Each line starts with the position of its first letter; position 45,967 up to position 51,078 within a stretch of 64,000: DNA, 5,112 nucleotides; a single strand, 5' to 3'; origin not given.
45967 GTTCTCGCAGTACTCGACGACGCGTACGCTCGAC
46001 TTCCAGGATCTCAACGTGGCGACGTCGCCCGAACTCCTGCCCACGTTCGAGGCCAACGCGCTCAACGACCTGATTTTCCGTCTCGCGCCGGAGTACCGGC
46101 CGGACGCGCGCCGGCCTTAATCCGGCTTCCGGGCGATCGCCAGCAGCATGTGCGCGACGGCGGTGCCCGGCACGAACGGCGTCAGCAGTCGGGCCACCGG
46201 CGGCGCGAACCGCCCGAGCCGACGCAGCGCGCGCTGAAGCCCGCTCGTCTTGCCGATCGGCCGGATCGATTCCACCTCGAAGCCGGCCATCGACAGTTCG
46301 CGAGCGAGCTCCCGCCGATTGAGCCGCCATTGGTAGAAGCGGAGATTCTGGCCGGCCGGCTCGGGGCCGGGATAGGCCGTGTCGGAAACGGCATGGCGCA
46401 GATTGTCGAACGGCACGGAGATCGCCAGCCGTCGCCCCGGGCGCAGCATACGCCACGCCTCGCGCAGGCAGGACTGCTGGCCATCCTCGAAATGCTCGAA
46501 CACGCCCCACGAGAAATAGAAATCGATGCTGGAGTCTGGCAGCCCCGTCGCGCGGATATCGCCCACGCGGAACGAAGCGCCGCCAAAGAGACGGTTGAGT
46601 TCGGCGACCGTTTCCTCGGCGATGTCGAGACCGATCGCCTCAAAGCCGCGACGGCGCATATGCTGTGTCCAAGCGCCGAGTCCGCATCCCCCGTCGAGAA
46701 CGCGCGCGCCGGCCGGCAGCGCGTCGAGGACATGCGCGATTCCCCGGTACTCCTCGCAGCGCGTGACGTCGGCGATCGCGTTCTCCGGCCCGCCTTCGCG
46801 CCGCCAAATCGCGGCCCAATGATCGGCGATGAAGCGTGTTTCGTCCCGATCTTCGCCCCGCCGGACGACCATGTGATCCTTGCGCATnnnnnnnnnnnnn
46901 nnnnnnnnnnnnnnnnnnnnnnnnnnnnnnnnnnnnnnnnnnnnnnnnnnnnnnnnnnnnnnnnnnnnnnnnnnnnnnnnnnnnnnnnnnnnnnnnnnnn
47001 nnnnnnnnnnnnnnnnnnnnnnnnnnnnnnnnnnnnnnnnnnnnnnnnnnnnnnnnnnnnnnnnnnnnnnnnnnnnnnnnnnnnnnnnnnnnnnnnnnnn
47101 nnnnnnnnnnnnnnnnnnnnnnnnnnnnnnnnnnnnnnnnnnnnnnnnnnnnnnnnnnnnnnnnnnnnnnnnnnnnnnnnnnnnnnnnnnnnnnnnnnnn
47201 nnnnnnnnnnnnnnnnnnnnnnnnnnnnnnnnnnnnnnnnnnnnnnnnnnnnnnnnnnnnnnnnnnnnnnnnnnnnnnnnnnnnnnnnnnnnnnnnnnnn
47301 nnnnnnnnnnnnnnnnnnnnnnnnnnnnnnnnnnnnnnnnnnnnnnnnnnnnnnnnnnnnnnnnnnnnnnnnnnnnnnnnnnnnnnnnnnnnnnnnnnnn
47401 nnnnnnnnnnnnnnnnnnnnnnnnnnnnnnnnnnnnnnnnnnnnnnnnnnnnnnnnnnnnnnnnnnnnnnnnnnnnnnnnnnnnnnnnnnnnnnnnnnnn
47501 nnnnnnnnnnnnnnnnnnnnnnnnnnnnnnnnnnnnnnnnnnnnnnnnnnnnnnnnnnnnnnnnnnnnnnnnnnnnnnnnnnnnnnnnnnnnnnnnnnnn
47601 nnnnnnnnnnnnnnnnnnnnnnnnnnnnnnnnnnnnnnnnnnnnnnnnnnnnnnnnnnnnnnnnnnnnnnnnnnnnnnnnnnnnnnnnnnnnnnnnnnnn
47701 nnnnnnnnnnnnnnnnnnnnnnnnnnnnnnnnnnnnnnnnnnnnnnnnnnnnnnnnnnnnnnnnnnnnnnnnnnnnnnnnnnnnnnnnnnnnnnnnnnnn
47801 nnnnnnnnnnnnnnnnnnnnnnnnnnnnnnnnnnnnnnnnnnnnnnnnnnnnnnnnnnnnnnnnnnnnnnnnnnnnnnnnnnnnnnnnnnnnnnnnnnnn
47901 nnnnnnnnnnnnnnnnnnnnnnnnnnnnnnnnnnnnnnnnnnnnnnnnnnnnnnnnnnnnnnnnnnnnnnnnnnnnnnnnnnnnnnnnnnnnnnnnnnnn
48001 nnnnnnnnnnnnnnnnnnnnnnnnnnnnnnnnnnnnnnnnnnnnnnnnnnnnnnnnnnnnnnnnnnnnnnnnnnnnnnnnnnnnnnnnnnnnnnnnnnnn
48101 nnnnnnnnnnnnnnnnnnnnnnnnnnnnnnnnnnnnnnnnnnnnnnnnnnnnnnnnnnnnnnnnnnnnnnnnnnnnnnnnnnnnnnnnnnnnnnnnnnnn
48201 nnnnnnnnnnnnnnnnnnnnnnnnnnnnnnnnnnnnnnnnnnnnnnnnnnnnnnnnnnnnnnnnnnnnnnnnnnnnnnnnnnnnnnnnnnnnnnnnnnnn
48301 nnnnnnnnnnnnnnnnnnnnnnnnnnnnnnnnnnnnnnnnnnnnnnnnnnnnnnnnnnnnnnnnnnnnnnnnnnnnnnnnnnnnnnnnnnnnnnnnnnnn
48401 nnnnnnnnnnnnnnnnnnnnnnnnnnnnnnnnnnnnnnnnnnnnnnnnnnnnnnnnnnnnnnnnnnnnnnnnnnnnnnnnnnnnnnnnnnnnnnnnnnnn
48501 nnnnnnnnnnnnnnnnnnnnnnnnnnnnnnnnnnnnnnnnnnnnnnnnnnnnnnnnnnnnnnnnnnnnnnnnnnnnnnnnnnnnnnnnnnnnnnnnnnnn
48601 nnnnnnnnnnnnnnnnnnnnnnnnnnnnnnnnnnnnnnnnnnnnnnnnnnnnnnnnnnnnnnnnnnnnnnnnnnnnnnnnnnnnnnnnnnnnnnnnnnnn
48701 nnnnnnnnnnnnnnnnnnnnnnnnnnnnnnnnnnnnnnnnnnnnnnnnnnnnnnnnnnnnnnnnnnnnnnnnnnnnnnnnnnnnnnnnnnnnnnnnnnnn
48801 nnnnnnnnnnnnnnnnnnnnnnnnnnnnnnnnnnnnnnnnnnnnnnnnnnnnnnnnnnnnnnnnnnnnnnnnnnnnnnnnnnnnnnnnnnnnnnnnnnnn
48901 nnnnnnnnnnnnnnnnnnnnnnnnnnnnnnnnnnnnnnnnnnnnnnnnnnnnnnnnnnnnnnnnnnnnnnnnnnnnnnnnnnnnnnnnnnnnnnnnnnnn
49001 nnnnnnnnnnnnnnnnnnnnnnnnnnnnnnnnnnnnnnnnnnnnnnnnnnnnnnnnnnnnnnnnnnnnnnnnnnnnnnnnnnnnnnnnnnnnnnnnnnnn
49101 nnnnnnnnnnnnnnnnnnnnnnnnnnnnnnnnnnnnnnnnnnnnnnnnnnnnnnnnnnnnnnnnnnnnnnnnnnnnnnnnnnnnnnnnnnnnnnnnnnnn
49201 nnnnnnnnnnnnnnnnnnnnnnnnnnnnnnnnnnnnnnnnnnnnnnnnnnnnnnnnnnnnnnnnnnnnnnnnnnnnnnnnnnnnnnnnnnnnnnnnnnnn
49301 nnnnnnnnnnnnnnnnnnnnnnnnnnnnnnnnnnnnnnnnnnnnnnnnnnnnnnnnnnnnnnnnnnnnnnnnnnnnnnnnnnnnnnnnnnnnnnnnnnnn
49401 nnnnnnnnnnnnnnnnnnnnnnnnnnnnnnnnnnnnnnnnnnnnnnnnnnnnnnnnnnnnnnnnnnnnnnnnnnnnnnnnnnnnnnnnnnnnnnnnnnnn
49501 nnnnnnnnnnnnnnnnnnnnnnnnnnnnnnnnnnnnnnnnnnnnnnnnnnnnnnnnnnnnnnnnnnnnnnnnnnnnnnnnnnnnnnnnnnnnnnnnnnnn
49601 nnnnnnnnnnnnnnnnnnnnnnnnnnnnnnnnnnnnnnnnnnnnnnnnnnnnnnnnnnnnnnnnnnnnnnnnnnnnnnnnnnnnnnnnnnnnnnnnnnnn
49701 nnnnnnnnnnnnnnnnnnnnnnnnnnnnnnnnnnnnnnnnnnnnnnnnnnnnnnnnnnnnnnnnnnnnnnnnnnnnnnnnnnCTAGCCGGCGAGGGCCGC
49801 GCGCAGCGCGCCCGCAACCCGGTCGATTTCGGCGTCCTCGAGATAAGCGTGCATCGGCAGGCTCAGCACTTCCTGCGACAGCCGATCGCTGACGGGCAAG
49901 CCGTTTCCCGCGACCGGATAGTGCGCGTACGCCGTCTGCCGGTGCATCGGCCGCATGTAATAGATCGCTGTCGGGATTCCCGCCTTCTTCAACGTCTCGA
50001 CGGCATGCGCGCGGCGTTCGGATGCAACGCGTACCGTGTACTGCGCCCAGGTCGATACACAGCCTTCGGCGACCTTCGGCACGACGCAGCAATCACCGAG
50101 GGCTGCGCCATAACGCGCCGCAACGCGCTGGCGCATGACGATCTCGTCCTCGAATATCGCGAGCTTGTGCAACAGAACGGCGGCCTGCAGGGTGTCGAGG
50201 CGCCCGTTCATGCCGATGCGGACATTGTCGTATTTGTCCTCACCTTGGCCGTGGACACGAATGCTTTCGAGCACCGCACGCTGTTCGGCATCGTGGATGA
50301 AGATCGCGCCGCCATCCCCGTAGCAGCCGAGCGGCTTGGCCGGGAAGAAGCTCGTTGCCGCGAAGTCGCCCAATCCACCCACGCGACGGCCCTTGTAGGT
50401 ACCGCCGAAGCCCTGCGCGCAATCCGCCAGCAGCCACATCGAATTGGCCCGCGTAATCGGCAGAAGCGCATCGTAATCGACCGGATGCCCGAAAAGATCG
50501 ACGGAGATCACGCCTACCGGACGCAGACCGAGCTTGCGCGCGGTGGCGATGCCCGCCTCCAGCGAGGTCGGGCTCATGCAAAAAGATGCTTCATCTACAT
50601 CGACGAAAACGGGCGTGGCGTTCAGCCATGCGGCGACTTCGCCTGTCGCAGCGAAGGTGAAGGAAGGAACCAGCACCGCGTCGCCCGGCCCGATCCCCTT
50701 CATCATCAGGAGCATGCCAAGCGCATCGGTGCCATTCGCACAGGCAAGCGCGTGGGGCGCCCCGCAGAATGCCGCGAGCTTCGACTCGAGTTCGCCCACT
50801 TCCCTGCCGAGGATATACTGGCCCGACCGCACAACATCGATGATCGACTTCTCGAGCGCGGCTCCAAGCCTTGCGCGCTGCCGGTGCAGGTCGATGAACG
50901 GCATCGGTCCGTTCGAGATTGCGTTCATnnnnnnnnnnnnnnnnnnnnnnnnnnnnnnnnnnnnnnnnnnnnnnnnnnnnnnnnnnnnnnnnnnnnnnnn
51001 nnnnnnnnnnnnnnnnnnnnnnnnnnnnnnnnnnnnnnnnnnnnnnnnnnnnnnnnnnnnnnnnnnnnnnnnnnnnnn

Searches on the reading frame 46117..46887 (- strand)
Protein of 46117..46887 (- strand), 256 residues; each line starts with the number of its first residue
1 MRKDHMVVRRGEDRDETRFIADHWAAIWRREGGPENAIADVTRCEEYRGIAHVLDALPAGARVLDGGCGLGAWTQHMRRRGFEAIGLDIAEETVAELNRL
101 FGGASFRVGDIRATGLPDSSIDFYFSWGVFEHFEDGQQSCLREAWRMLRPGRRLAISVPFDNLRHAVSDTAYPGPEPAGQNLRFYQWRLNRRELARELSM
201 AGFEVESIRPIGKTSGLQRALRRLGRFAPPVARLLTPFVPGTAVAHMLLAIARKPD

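Call 5: search_protein_families(library=pfam, proteins=[window:46117-46887:-], max_evalue=0.01)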
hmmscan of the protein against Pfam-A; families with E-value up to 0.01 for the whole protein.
window:46117-46887:- (256 aa): 7 families
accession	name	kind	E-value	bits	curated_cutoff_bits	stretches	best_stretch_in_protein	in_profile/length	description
PF13489.12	Methyltransf_23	-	9.4e-18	64.9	27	1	50-207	13-163/164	Methyltransferase domain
PF08241.18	Methyltransf_11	-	3.3e-17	63.3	21.2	1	64-155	1-94/95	Methyltransferase domain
PF13649.12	Methyltransf_25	-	1.6e-16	61.2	27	1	63-151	1-96/97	Methyltransferase domain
PF13847.12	Methyltransf_31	-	1e-10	41.9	27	1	60-160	4-113/145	Methyltransferase domain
PF08242.18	Methyltransf_12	-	7.6e-08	33.4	30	1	64-151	1-95/98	Methyltransferase domain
PF07021.18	MetW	-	0.00024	21.2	21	1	51-97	5-52/193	Methionine biosynthesis protein MetW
PF01728.25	FtsJ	-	0.0031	17.9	24.1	1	57-114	19-78/181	FtsJ-like methyltransferase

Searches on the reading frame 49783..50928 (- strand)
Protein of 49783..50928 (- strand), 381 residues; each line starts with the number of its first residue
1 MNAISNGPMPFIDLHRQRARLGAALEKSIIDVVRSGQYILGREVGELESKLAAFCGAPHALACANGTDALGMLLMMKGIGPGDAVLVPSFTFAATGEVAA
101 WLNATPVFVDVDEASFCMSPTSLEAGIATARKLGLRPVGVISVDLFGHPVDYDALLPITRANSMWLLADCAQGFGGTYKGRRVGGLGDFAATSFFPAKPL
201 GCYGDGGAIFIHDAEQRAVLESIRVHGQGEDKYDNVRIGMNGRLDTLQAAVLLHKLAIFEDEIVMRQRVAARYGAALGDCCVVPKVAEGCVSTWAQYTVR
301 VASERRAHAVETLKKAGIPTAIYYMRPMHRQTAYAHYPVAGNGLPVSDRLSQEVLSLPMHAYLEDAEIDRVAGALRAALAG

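Call 5: search_protein_families(library=pfam, proteins=[window:49783-50928:-], max_evalue=0.01)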
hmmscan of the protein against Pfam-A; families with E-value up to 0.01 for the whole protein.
window:49783-50928:- (381 aa): 2 families
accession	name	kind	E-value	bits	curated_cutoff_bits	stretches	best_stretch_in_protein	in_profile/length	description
PF01041.23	DegT_DnrJ_EryC1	-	9.6e-98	328.1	19.8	1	26-375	8-359/360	DegT/DnrJ/EryC1/StrS aminotransferase family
PF00155.27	Aminotran_1_2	-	3.4e-06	26.9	19.7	1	45-135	45-145/361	Aminotransferase class I and II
